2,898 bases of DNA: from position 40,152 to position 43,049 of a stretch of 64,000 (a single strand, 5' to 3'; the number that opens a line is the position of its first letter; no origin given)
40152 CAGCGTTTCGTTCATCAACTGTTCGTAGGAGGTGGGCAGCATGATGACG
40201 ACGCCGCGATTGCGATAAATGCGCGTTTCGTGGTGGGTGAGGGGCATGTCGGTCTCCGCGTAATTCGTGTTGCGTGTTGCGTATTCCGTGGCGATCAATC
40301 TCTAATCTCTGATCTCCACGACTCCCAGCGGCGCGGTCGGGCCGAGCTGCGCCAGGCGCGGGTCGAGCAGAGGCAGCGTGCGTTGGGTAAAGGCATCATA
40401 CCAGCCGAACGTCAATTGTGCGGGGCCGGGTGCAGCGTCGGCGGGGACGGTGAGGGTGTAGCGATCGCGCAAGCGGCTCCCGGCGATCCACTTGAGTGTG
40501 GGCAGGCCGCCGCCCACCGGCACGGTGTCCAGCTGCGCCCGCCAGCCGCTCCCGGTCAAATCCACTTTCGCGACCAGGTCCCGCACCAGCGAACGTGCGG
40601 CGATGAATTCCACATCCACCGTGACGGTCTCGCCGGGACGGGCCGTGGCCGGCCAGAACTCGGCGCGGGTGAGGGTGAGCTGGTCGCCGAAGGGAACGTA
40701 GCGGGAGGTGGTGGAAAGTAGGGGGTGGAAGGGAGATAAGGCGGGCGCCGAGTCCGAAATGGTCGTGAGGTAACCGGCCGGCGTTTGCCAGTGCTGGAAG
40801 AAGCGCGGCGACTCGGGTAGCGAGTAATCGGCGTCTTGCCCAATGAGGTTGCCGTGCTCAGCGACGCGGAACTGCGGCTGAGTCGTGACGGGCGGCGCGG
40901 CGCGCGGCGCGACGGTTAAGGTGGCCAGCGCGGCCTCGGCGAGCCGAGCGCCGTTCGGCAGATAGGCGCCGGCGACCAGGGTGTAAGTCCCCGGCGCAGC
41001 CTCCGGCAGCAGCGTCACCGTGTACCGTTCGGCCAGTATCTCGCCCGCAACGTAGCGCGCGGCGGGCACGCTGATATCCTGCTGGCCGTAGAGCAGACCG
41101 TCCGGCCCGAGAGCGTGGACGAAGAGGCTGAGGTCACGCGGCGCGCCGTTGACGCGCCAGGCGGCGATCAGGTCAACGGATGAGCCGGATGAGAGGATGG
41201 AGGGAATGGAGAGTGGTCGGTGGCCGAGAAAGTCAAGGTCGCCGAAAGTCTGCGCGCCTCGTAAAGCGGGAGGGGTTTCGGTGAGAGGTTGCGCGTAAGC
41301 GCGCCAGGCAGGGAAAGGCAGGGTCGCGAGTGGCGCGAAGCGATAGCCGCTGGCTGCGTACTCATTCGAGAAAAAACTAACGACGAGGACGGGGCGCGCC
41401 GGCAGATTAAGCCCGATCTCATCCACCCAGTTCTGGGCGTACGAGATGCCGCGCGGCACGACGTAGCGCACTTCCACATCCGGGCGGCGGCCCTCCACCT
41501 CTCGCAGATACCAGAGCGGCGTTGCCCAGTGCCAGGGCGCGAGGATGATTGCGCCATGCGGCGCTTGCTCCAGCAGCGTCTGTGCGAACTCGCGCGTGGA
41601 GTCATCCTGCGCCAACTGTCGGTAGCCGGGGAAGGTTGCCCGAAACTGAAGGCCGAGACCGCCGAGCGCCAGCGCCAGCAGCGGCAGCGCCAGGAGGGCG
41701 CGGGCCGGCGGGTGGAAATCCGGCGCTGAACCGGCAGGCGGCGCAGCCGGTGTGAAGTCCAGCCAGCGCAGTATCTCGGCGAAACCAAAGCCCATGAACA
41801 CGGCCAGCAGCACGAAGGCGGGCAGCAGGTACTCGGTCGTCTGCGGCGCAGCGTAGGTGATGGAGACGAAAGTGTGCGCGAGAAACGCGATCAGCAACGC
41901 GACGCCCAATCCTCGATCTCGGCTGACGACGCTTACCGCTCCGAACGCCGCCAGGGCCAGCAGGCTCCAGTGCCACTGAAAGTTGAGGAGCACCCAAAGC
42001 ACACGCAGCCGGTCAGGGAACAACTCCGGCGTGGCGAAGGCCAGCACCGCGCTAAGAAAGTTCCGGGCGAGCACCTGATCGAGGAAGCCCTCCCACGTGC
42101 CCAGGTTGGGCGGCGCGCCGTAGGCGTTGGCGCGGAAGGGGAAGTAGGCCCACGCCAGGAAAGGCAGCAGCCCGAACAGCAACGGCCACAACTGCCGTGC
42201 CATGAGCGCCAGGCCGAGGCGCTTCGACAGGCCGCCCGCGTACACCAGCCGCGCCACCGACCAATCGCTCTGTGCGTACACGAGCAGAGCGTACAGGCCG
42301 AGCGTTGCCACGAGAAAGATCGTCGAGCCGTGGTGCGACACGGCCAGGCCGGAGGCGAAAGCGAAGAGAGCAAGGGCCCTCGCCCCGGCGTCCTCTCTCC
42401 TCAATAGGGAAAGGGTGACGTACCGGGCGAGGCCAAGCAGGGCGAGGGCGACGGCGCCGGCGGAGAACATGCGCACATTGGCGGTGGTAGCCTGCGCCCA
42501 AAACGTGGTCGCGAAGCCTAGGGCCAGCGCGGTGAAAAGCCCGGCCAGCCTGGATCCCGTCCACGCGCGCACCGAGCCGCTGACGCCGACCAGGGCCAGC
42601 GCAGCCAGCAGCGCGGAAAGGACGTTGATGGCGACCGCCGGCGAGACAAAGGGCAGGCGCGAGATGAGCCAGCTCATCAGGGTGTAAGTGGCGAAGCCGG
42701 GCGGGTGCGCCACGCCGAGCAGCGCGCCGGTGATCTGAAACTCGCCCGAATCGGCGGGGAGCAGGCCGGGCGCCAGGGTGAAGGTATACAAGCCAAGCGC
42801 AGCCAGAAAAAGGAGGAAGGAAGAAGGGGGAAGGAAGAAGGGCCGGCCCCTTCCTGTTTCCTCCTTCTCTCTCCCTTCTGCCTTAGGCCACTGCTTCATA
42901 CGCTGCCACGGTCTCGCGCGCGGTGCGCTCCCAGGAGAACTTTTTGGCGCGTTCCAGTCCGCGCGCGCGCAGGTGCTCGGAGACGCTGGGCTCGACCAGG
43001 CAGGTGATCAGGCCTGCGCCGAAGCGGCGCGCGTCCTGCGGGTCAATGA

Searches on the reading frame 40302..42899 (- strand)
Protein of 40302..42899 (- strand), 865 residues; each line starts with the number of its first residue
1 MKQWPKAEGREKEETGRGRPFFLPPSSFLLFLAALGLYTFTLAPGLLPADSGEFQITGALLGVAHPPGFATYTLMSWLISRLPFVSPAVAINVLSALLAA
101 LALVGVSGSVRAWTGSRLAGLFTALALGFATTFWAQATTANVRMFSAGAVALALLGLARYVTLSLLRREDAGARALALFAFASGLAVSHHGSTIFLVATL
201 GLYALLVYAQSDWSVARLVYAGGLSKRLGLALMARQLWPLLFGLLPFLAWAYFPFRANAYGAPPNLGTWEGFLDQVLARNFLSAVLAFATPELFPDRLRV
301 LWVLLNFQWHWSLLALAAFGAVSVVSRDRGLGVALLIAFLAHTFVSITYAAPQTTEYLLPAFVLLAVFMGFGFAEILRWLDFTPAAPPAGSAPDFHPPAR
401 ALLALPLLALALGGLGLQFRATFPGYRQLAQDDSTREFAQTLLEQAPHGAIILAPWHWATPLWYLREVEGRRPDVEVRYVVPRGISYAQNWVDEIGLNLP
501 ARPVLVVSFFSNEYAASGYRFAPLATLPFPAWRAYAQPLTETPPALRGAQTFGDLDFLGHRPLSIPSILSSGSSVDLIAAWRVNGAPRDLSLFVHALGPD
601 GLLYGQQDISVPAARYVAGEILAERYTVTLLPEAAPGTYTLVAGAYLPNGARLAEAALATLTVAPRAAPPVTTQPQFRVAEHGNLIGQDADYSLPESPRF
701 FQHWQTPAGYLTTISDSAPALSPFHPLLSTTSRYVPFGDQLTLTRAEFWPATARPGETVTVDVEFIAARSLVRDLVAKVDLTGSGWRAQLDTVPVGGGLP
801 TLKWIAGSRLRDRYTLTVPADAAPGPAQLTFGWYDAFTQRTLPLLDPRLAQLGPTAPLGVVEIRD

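Call 60: find_encoding_contigs(protein=window:40302-42899:-, flank=1000, max_places=5)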
Protein window:40302-42899:- (865 aa): 3 contigs read that carry it; 1 place shown.
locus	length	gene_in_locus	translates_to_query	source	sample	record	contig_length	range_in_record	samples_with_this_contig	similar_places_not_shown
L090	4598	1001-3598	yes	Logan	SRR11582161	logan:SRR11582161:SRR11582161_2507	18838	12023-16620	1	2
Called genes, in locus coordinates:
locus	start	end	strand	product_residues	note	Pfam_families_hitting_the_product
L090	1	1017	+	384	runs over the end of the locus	PF13439:Glyco_transf_4, PF13579:Glyco_trans_4_4, PF20706:GT4-conflict, PF00534:Glycos_transf_1, PF13692:Glyco_trans_1_4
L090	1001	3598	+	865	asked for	PF11028:TMEM260_N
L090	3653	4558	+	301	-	PF01966:HD (weak)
